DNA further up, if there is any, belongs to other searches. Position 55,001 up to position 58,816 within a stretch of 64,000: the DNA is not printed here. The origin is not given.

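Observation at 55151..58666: Compact single-chain acyl-CoA carboxylase with BC-BCCP-CT domain order (1171 aa)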

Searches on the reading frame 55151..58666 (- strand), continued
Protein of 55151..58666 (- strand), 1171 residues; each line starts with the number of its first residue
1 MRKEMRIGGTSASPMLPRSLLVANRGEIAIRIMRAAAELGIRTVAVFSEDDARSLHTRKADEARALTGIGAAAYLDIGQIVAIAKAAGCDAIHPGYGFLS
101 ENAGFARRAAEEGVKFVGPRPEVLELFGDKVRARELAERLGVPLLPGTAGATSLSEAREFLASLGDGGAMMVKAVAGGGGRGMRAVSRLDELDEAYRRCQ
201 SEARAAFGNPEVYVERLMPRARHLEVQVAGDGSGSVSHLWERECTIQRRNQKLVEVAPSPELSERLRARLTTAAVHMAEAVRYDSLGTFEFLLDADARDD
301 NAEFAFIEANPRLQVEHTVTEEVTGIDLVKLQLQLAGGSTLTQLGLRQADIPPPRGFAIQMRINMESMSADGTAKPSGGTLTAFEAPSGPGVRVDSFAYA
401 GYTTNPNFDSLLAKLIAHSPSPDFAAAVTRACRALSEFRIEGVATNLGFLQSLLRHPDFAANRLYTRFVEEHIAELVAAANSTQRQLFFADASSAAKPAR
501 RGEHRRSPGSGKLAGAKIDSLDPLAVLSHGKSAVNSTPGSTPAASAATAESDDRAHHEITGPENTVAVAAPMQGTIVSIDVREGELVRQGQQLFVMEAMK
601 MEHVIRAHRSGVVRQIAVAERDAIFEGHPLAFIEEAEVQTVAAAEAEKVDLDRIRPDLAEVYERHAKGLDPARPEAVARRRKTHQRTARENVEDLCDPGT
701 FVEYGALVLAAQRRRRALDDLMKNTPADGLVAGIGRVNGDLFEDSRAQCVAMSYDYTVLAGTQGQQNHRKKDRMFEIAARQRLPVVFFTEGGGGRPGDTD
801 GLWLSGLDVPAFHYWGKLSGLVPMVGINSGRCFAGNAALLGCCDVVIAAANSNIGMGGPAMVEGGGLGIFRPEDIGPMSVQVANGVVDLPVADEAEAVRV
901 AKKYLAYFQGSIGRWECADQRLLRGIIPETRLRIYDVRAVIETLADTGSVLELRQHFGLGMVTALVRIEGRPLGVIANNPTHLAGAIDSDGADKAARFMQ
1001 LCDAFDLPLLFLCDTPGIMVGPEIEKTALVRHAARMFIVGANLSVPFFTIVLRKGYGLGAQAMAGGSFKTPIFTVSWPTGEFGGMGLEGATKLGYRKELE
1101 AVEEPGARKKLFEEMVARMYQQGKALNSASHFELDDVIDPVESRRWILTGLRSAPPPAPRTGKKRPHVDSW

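Call 74: fold_search(model_id=the predicted structure, library=pdb)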
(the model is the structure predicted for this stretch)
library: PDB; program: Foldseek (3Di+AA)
matches with E <= 10: 1832; with E <= 0.001: 832
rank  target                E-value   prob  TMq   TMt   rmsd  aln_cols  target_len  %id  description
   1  4rcn_B                0.0e+00  1.00  0.42  0.49  30.6      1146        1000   46  Structure and function of a single-chain, multi-domain long-chain acyl-coa carboxylase (released 2014-11-05)
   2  4rcn_A                0.0e+00  1.00  0.43  0.51  29.2      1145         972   46  Structure and function of a single-chain, multi-domain long-chain acyl-coa carboxylase (released 2014-11-05)
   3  5fif_D                5.8e-65  1.00  0.44  0.94   3.0       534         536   53  Carboxyltransferase domain of a single-chain bacterial carboxylase (released 2016-07-20)
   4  5fif_B                7.3e-64  1.00  0.44  0.96   1.8       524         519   54  Carboxyltransferase domain of a single-chain bacterial carboxylase (released 2016-07-20)
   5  5fif_E                2.3e-63  1.00  0.43  0.97   1.7       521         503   53  Carboxyltransferase domain of a single-chain bacterial carboxylase (released 2016-07-20)
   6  5fif_A                1.3e-62  1.00  0.43  0.95   2.2       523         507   53  Carboxyltransferase domain of a single-chain bacterial carboxylase (released 2016-07-20)
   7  5fif_F                2.7e-62  1.00  0.43  0.97   1.7       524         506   53  Carboxyltransferase domain of a single-chain bacterial carboxylase (released 2016-07-20)
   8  5fif_C                5.4e-62  1.00  0.42  0.95   2.4       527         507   52  Carboxyltransferase domain of a single-chain bacterial carboxylase (released 2016-07-20)
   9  8xl0_F                4.7e-59  1.00  0.36  0.32  37.1      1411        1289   18  Citrate-induced filament of human acetyl-coenzyme A carboxylase 1 (ACC1-citrate) (released 2024-10-23)
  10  9yx2_A                3.0e-56  1.00  0.40  0.74  17.2       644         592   36  Structure of the long chain acyl-CoA carboxylase complex from Mycobacterium smegmatis with ATP, bicarbonate, and propi (released 2025-11-26)
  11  7kct_A                9.1e-54  1.00  0.38  0.94   2.0       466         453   42  Crystal Structure of the Hydrogenobacter thermophilus 2-Oxoglutarate Carboxylase (OGC) Biotin Carboxylase (BC) Domain  (released 2021-01-27)
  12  5vyz_A                1.2e-53  1.00  0.38  0.38   1.7       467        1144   44  Crystal structure of Lactococcus lactis pyruvate carboxylase in complex with cyclic-di-AMP (released 2017-08-16)
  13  7zz4                  1.3e-53  1.00  0.38  0.93   1.9       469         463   44  Cryo-EM structure of "BC closed" conformation of Lactococcus lactis pyruvate carboxylase with acetyl-CoA (released 2022-10-12)
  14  8j7d_A                2.3e-53  1.00  0.39  0.64  14.9       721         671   29  Human 3-methylcrotonyl-CoA carboxylase in BCCP-H1 state (released 2024-05-08)
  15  7zz3_A                3.5e-53  1.00  0.38  0.39   1.7       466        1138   44  Cryo-EM structure of "BC react" conformation of Lactococcus lactis pyruvate carboxylase with acetyl-CoA (released 2022-10-12)
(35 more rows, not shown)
